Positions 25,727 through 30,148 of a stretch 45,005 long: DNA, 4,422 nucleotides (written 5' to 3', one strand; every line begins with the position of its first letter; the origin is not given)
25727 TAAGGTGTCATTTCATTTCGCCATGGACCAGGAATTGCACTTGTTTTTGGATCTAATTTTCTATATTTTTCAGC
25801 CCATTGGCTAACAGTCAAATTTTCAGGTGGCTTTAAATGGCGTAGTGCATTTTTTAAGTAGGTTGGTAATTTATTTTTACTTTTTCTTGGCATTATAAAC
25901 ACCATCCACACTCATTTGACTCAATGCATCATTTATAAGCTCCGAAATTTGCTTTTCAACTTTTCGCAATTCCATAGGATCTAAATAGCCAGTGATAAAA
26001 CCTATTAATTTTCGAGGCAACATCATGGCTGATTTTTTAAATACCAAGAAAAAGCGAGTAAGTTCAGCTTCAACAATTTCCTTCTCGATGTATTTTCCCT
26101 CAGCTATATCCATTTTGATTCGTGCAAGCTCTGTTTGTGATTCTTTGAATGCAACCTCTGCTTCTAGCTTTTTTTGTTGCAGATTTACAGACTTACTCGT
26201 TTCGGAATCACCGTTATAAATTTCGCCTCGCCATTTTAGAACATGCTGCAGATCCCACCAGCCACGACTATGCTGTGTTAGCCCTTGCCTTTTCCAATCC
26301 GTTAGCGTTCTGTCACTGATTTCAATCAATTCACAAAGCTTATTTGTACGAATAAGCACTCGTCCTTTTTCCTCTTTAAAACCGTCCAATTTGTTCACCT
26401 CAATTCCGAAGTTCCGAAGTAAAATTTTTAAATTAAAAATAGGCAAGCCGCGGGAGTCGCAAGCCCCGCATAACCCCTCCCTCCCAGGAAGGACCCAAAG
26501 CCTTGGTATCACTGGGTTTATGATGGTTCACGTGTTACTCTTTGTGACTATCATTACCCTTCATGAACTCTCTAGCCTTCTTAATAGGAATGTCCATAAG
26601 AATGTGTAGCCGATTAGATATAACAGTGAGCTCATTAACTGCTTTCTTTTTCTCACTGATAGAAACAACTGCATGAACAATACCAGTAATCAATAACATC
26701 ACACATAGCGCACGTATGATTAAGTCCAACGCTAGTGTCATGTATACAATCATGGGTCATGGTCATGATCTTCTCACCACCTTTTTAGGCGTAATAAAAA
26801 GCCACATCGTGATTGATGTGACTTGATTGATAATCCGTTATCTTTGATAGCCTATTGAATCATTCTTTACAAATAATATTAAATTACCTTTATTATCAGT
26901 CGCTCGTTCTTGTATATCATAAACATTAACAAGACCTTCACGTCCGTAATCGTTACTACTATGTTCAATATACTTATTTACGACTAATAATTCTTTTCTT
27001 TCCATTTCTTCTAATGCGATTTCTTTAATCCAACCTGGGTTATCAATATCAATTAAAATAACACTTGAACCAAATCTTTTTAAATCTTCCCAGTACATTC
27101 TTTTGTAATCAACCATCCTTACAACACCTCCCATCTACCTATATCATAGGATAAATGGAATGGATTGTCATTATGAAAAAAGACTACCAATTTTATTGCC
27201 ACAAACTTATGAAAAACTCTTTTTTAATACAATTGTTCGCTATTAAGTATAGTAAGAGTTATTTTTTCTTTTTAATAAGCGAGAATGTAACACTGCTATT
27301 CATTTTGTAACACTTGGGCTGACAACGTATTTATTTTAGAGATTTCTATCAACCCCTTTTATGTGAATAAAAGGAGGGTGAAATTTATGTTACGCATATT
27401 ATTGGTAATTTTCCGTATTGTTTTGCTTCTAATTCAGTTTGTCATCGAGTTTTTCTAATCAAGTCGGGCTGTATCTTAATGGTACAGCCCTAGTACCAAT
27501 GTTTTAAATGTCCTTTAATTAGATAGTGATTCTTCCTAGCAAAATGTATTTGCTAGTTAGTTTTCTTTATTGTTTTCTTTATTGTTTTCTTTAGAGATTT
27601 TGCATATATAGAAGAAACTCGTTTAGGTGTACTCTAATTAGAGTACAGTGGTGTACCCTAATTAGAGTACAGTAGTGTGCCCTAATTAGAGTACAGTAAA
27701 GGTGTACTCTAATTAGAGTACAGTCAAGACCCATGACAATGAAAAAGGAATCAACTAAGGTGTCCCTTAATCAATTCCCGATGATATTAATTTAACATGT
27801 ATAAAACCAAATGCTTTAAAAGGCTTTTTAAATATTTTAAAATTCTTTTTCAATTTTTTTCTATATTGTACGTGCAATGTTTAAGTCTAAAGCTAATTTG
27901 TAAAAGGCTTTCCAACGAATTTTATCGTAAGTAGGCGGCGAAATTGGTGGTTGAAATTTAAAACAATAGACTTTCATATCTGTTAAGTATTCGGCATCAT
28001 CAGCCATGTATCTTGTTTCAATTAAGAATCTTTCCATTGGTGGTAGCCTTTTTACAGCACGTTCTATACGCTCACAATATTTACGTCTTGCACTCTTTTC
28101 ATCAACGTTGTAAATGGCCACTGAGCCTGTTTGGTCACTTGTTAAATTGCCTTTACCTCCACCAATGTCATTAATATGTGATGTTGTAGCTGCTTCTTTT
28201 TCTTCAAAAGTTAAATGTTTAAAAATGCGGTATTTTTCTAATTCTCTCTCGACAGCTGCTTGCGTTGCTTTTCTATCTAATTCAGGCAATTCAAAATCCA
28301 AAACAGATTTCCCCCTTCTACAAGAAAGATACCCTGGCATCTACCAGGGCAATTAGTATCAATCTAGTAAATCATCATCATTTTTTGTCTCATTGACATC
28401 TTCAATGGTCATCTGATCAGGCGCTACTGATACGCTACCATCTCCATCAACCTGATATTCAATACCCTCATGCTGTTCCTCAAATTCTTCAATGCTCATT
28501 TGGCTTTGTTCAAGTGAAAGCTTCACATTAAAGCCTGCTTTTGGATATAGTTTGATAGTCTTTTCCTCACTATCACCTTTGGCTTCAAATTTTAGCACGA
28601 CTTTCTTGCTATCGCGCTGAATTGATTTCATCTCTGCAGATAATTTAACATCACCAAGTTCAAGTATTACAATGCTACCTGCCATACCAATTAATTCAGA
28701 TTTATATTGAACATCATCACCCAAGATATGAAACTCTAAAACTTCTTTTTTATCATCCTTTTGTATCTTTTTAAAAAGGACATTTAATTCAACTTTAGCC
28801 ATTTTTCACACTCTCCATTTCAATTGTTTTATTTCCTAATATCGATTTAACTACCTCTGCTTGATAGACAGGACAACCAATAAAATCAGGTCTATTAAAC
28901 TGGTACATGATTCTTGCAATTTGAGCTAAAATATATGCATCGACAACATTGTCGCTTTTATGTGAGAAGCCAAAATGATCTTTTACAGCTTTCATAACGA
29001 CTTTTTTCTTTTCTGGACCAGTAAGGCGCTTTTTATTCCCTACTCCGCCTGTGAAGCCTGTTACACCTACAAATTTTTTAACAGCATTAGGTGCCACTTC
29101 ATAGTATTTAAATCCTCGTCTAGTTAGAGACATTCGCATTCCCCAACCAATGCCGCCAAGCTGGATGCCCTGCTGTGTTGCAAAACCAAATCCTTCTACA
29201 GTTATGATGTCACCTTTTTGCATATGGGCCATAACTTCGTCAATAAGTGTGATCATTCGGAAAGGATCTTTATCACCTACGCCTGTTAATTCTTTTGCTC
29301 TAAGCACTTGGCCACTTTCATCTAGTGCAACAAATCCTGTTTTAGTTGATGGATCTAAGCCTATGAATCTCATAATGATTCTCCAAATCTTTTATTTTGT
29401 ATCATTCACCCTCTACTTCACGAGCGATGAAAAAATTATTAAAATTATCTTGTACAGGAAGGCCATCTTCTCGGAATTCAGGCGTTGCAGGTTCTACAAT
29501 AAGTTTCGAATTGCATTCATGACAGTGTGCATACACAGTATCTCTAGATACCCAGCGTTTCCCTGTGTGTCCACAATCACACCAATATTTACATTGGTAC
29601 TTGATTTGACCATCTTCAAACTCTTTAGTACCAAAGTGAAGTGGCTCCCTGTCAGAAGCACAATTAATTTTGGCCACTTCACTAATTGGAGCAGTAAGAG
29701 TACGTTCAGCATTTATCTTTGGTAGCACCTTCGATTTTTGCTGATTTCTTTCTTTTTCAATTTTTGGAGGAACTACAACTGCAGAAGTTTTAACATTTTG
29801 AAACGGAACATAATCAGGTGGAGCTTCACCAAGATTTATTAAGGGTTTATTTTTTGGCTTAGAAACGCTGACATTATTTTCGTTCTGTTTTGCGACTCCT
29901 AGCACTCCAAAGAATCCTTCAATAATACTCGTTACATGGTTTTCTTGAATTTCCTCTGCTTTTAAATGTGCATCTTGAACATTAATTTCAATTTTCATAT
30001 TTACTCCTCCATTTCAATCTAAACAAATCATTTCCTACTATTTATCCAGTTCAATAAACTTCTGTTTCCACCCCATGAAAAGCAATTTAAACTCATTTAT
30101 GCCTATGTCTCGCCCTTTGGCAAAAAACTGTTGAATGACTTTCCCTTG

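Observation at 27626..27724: Four phased 20-bp perfect or near-perfect palindromes in the large non-coding gap before the late genes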

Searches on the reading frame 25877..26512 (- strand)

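Call 8: search_protein_families(library=phrogs, proteins=[window:25877-26512:-])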
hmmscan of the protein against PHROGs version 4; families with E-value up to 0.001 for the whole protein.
window:25877-26512:- (211 aa): 2 families
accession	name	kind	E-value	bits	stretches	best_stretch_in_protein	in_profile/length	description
phrog_57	-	head and packaging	8.8e-18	65.9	1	48-206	7-175/199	terminase small subunit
phrog_10458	-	unknown function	0.00096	20.3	0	46-82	32-68/91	-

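Call 9: search_protein_families(library=pfam, proteins=[window:25877-26512:-])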
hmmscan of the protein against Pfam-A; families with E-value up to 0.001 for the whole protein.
window:25877-26512:- (211 aa): 0 families

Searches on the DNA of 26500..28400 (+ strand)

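Call 10: search_dna_similar(query=window:27135-27860:+, collection=phages, mode=distant, max_rows=40)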
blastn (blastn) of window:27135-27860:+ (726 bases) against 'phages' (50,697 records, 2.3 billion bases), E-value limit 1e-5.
Records with a match: 4; places in all: 5; records where one place covers at least 80% of the query: 0.
Best place of each record, by identity: 95-99% 1; 80-90% 1; 60-80% 2.
By first word of the organism name: Bacillus 2; Psychrobacillus 1; Virgibacillus 1.
By host as written in the record: Lysinibacillus fusiformis 1; Psychrobacillus psychrodurans 1; Virgibacillus halotolerans 1; Bacillus sp. 1.
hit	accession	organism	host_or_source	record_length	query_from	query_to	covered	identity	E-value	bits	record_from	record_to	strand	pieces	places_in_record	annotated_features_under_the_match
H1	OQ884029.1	Bacillus phage SDFMU_Pfc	Lysinibacillus fusiformis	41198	1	726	51%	98.9%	4e-163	657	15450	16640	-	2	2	hypothetical protein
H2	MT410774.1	Psychrobacillus phage Spoks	Psychrobacillus psychrodurans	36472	395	726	46%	72.3%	7e-39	167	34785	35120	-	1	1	none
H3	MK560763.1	Virgibacillus phage Mimir87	Virgibacillus halotolerans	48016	395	589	27%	75.8%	6e-27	127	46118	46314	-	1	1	none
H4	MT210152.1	Bacillus phage vB_Bacillus_1020A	Bacillus sp.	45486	623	686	9%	84.4%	4e-10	72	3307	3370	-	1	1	transcriptional regulator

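Call 12: get_annotated_region(hit=H2, flank=2500)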
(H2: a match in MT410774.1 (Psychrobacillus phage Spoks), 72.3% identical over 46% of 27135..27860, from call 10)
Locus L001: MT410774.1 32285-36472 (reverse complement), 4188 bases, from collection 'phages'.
description: Psychrobacillus phage Spoks, complete genome.
organism: Psychrobacillus phage Spoks (NCBI taxid 2736239)
taxonomy: Viruses; Duplodnaviria; Heunggongvirae; Uroviricota; Caudoviricetes
host: Psychrobacillus psychrodurans; source: ice-free soil sample (4-10 cm depth) collected near Rasmussen hut; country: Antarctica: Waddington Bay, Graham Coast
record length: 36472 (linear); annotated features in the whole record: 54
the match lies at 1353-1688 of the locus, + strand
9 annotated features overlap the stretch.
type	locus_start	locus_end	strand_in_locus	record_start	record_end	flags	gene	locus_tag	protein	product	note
misc_feature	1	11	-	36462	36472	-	-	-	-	-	3' cos overhang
CDS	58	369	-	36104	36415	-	-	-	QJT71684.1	hypothetical protein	ORF52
CDS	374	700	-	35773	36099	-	-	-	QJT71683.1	putative HNH endonuclease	ORF51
CDS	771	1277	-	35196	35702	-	-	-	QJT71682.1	hypothetical protein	ORF50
CDS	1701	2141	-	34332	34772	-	-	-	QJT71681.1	ArpU family transcriptional regulator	ORF49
CDS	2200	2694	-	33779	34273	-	-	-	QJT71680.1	hypothetical protein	ORF48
CDS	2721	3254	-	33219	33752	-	-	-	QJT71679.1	holliday junction resolvase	ORF47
CDS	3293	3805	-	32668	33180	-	-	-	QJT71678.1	hypothetical protein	ORF46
CDS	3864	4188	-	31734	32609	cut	-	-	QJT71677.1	site-specific DNA-adenine methylase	ORF45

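Call 13: get_annotated_region(hit=H3, flank=2500)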
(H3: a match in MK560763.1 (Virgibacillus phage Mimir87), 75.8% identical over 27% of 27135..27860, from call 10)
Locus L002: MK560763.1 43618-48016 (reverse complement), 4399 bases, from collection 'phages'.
description: Virgibacillus phage Mimir87, complete genome.
organism: Virgibacillus phage Mimir87 (NCBI taxid 2530052)
taxonomy: Viruses; Duplodnaviria; Heunggongvirae; Uroviricota; Caudoviricetes
host: Virgibacillus halotolerans; source: insect gut; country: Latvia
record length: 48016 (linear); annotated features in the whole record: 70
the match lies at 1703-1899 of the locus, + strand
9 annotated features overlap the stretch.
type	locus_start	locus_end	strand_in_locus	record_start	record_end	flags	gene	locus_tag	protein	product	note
misc_feature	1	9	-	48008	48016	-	-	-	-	-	cos overhang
CDS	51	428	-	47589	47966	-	-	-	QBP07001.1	HNH endonuclease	ORF68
CDS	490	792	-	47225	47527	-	-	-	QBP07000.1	hypothetical protein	ORF67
CDS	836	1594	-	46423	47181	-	-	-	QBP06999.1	hypothetical protein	ORF66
CDS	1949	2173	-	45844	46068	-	-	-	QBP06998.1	hypothetical protein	ORF65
CDS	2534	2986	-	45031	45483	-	-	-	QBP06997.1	ArpU family transcriptional regulator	ORF64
CDS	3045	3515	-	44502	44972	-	-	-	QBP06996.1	hypothetical protein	ORF63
CDS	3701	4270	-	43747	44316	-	-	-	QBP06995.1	holliday junction resolvase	ORF62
CDS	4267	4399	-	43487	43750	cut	-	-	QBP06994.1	hypothetical protein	ORF61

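Call 14: get_annotated_region(hit=H1, flank=3000)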
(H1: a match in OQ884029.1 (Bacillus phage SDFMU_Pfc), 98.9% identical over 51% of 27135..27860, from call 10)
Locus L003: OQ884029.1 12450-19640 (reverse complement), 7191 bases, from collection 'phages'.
description: Bacillus phage SDFMU_Pfc, complete genome.
organism: Bacillus phage SDFMU_Pfc (NCBI taxid 3076127)
taxonomy: Viruses; Duplodnaviria; Heunggongvirae; Uroviricota; Caudoviricetes; Gochnauervirinae
host: Lysinibacillus fusiformis; source: housefly larval intestines; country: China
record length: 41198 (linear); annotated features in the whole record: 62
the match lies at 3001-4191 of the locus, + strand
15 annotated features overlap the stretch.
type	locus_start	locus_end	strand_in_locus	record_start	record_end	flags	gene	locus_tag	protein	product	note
CDS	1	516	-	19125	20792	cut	-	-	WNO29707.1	putative phage terminase large subunit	putative phage terminase large subunit#258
CDS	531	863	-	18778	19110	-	-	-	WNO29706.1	hypothetical protein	hypothetical protein#251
CDS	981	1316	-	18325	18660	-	-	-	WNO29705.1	hypothetical protein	gp65#244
CDS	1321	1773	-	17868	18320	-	-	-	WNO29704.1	hypothetical protein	hypothetical protein#237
CDS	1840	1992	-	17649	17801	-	-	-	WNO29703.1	hypothetical protein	hypothetical protein#230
CDS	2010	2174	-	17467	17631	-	-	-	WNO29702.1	hypothetical protein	hypothetical protein#223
CDS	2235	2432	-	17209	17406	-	-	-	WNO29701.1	hypothetical protein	hypothetical protein#216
CDS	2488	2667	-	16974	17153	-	-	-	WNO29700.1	hypothetical protein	hypothetical protein#209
CDS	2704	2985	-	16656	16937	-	-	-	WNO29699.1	hypothetical protein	hypothetical protein#202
CDS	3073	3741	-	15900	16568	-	-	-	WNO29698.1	hypothetical protein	hypothetical protein#195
CDS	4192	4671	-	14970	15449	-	-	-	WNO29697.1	ArpU family transcriptional regulator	ArpU family transcriptional regulator#188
CDS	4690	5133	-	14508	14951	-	-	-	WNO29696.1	hypothetical protein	hypothetical protein#181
CDS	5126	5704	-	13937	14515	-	-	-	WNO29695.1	putative RuvC-like protein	putative RuvC-like protein#174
CDS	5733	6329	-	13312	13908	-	-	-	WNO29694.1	hypothetical protein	hypothetical protein#167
CDS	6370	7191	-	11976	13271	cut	-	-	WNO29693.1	replicative DNA helicase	replicative DNA helicase#160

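Call 36: search_rna_families(source=window, start=26500, end=28400, threshold=evalue, max_evalue=10)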
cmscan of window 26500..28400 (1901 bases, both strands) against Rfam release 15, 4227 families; matches with E-value up to 10: 11.
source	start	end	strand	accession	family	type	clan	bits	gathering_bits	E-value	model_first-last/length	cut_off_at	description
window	27622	27729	+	RF04241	mir-5014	Gene; miRNA;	-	31.3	101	0.00049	1-123/123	no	mir-5014 microRNA precursor family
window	27633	27717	-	RF04241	mir-5014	Gene; miRNA;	-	28.1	101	0.0037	1-123/123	no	mir-5014 microRNA precursor family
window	27641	27709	+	RF04282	mir-507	Gene; miRNA;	CL00136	24.3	79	0.034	1-82/82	no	mir-507 microRNA precursor family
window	27457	27563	+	RF04315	manA-II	Cis-reg;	-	21.7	100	0.82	1-147/147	no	manA_II ncRNA motif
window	26797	26904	-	RF01470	rli38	Gene; sRNA;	-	21.2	49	5.7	1-150/150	no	Listeria sRNA rli38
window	27632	27718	+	RF00961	mir-581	Gene; miRNA;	-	20.2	100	0.92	1-89/89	no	mir-581 microRNA precursor family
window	27628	27671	-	RF03452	mir-3121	Gene; miRNA;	-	19.9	108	0.38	19-59/77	no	mir-3121 microRNA precursor family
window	28051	28114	-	RF00331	snoZ169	Gene; snRNA; snoRNA; CD-box;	-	18.8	55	6.2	1-69/69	no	Small nucleolar RNA Z169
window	27430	27520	+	RF01883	TUG1_2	Gene; lncRNA;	-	18.1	90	7.1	1-89/89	no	Taurine upregulated gene 1 conserved region 2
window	27621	27680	+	RF03452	mir-3121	Gene; miRNA;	-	16.2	108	5.9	1-77/77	no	mir-3121 microRNA precursor family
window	28323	28369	-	RF02399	NsiR1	Gene; sRNA;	-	15.4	39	7.8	1-60/60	no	Nitrogen stress-induced RNA 1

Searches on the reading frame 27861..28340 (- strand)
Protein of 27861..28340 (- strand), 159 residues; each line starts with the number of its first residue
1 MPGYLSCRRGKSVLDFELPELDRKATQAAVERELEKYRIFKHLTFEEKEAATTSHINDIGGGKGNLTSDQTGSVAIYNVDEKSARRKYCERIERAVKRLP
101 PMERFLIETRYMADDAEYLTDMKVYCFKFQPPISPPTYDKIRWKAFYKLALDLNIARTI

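Call 8: search_protein_families(library=phrogs, proteins=[window:27861-28340:-])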
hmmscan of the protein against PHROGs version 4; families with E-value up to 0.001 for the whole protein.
window:27861-28340:- (159 aa): 1 family
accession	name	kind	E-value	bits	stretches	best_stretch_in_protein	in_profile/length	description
phrog_248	-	transcription regulation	2.7e-26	93.6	1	13-156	8-140/161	transcriptional activator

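Call 9: search_protein_families(library=pfam, proteins=[window:27861-28340:-])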
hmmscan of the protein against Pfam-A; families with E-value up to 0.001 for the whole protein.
window:27861-28340:- (159 aa): 0 families

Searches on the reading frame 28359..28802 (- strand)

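Call 8: search_protein_families(library=phrogs, proteins=[window:28359-28802:-])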
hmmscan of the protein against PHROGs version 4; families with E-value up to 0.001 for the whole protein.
window:28359-28802:- (147 aa): 2 families
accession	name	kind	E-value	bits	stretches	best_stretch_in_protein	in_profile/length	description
phrog_5494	-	unknown function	2.9e-56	191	1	3-143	2-147/156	-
phrog_25377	-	unknown function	9.5e-06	27.1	1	98-132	68-102/105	-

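Call 9: search_protein_families(library=pfam, proteins=[window:28359-28802:-])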
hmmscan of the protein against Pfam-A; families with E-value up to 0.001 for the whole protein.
window:28359-28802:- (147 aa): 0 families

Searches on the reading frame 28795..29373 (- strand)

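Call 8: search_protein_families(library=phrogs, proteins=[window:28795-29373:-])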
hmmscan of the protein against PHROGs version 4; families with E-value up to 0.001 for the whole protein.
window:28795-29373:- (192 aa): 2 families
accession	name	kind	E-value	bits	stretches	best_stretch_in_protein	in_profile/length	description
phrog_159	-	DNA, RNA and nucleotide metabolism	2e-26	93.8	1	1-178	88-274/330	RuvC-like Holliday junction resolvase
phrog_1770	-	DNA, RNA and nucleotide metabolism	1.2e-05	26.3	1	1-156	4-150/158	Holliday junction resolvase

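Call 9: search_protein_families(library=pfam, proteins=[window:28795-29373:-])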
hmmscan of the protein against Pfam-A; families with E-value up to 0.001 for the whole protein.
window:28795-29373:- (192 aa): 0 families

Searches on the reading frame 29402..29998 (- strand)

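Call 8: search_protein_families(library=phrogs, proteins=[window:29402-29998:-])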
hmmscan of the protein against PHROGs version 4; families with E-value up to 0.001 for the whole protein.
window:29402-29998:- (198 aa): 4 families
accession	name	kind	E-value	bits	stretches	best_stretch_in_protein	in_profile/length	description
phrog_32557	-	unknown function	3e-13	50.7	1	86-193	198-303/313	-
phrog_19181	-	unknown function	5.4e-12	47.1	1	112-192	134-215/221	-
phrog_34931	-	unknown function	2.5e-08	35.2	1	125-194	129-198/208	-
phrog_27291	-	unknown function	8.7e-07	30.2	1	67-172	73-177/207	-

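Call 9: search_protein_families(library=pfam, proteins=[window:29402-29998:-])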
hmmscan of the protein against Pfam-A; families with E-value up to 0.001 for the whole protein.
window:29402-29998:- (198 aa): 0 families
